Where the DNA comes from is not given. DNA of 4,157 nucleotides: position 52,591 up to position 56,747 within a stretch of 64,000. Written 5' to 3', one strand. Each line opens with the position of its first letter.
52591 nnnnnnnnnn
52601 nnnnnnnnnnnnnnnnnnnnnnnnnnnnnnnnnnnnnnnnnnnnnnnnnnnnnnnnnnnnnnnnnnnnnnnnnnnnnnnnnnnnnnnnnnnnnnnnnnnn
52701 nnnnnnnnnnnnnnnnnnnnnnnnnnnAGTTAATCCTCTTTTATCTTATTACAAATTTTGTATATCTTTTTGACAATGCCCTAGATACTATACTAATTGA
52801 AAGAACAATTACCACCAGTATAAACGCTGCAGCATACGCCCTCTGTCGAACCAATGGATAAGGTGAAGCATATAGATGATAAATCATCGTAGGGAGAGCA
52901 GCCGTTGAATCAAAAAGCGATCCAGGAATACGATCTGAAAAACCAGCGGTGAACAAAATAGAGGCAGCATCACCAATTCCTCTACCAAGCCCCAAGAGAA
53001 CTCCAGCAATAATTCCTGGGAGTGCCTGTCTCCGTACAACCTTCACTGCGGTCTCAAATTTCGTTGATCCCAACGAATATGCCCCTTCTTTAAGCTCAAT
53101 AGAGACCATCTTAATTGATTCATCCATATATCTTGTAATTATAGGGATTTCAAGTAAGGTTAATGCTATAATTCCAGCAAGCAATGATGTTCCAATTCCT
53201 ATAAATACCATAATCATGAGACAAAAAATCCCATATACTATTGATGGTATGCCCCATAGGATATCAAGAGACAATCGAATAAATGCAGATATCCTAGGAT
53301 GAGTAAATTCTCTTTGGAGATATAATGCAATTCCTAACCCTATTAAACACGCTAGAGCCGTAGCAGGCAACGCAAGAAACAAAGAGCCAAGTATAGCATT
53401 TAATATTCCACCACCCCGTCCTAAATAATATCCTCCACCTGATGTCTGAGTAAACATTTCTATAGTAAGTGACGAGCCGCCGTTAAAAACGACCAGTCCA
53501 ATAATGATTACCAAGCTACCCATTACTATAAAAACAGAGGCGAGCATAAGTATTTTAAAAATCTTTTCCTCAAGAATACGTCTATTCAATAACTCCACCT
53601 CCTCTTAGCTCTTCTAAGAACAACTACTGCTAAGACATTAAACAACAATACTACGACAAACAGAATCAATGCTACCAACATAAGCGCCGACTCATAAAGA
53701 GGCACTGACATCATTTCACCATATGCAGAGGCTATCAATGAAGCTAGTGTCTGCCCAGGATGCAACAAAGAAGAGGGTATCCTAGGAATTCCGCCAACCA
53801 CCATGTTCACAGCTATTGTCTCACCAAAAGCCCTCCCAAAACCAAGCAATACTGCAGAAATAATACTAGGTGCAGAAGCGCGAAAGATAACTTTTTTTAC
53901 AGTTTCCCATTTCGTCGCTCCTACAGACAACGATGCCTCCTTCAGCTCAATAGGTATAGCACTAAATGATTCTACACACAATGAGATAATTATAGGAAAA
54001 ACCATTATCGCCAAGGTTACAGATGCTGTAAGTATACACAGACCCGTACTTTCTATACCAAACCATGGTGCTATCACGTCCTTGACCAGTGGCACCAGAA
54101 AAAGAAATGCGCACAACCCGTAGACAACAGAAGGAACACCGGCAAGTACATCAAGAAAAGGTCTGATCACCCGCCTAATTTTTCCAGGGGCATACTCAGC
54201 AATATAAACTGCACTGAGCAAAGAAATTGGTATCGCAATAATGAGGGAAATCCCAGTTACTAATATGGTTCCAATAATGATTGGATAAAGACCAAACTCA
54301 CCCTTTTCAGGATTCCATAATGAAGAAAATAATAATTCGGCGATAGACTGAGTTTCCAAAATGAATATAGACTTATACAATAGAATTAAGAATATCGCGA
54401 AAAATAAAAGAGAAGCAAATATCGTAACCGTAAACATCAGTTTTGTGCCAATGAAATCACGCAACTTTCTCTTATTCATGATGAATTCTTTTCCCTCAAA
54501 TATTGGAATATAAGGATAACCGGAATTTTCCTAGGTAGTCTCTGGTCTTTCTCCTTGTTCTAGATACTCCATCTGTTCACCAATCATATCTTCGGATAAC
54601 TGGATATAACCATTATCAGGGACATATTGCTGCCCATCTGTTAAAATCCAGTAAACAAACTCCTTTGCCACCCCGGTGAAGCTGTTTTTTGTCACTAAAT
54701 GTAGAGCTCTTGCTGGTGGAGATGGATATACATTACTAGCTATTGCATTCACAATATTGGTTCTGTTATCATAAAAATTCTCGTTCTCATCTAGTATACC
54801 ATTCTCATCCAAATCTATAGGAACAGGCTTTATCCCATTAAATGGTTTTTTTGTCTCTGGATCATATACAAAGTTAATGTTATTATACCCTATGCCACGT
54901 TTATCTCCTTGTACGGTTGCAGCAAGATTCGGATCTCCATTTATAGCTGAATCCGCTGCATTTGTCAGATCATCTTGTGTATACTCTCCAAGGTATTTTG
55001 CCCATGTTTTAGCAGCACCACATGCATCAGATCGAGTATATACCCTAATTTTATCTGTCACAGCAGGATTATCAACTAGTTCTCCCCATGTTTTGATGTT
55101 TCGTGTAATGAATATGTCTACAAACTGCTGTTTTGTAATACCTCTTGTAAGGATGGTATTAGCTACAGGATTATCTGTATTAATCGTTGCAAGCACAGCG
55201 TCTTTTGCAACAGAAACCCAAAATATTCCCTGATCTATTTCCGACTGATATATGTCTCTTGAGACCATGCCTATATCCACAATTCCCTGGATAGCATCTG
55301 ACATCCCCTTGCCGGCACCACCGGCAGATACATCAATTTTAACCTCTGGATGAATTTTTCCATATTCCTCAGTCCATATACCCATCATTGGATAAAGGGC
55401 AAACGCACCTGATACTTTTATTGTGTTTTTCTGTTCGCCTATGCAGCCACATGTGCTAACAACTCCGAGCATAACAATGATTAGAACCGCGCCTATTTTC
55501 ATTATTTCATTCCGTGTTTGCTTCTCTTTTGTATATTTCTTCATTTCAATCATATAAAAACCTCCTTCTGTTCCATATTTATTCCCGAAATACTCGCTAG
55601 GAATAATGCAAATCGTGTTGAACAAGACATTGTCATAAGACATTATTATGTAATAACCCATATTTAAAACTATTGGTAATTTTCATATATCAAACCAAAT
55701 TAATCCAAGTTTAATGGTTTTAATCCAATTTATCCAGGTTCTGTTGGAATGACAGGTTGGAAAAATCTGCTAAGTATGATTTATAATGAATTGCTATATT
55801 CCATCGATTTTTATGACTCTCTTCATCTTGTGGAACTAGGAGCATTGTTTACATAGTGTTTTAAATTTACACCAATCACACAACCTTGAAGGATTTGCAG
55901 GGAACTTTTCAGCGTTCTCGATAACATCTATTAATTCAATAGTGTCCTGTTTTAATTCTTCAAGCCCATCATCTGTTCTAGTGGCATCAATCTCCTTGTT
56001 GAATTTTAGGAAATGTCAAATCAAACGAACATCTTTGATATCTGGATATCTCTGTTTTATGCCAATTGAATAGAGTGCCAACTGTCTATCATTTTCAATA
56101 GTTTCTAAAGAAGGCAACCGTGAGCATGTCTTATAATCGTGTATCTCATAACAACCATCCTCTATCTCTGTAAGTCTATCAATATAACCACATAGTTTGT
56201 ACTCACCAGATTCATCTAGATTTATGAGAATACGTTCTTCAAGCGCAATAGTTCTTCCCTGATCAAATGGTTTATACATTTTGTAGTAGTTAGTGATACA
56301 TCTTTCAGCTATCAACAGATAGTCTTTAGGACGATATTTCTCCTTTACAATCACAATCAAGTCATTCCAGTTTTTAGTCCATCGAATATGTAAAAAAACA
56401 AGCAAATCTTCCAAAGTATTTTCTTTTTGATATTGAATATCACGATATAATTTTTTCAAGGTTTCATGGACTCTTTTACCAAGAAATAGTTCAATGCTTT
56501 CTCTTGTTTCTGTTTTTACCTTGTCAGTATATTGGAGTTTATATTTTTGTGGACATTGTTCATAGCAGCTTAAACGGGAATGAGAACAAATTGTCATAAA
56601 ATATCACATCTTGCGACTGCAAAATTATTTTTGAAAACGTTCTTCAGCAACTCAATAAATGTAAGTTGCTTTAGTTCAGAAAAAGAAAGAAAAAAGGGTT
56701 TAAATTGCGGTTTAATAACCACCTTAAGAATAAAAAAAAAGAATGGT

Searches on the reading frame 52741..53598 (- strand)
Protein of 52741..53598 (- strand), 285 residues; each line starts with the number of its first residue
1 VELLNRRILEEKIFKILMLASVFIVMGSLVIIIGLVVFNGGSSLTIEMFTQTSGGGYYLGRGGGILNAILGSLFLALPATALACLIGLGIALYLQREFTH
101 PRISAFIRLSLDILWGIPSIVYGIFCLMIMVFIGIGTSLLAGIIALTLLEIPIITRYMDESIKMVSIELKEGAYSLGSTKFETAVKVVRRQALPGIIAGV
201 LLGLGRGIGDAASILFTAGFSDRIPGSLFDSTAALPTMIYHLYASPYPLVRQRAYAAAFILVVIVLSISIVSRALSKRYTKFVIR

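Call 27: search_protein_families(library=pfam, proteins=[window:52741-53598:-], max_evalue=0.00001)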
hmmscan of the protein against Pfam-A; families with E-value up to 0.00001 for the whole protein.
window:52741-53598:- (285 aa): 1 family
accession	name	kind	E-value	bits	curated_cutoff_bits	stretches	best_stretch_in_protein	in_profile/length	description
PF00528.27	BPD_transp_1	-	1.9e-17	64.1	26.4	1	89-280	3-183/184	Binding-protein-dependent transport system inner membrane component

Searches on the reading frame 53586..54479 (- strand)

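Call 27: search_protein_families(library=pfam, proteins=[window:53586-54479:-], max_evalue=0.00001)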
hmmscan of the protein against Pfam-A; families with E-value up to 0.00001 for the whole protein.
window:53586-54479:- (297 aa): 1 family
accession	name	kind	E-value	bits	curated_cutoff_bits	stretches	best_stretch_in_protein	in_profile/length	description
PF00528.27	BPD_transp_1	-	2.8e-19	70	26.4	1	84-292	3-183/184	Binding-protein-dependent transport system inner membrane component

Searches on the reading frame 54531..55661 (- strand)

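Call 27: search_protein_families(library=pfam, proteins=[window:54531-55661:-], max_evalue=0.00001)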
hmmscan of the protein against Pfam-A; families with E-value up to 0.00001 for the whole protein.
window:54531-55661:- (376 aa): 1 family
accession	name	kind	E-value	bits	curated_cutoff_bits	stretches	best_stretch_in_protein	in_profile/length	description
PF12849.12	PBP_like_2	-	1.7e-30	107.1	27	1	78-342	7-266/267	PBP superfamily domain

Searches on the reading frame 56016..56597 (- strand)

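Call 27: search_protein_families(library=pfam, proteins=[window:56016-56597:-], max_evalue=0.00001)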
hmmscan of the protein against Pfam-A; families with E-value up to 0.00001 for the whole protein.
window:56016-56597:- (193 aa): 1 family
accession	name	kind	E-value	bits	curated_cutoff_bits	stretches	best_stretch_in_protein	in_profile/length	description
PF12705.13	PDDEXK_1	-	1.8e-20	74.4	22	1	5-183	3-172/247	PD-(D/E)XK nuclease superfamily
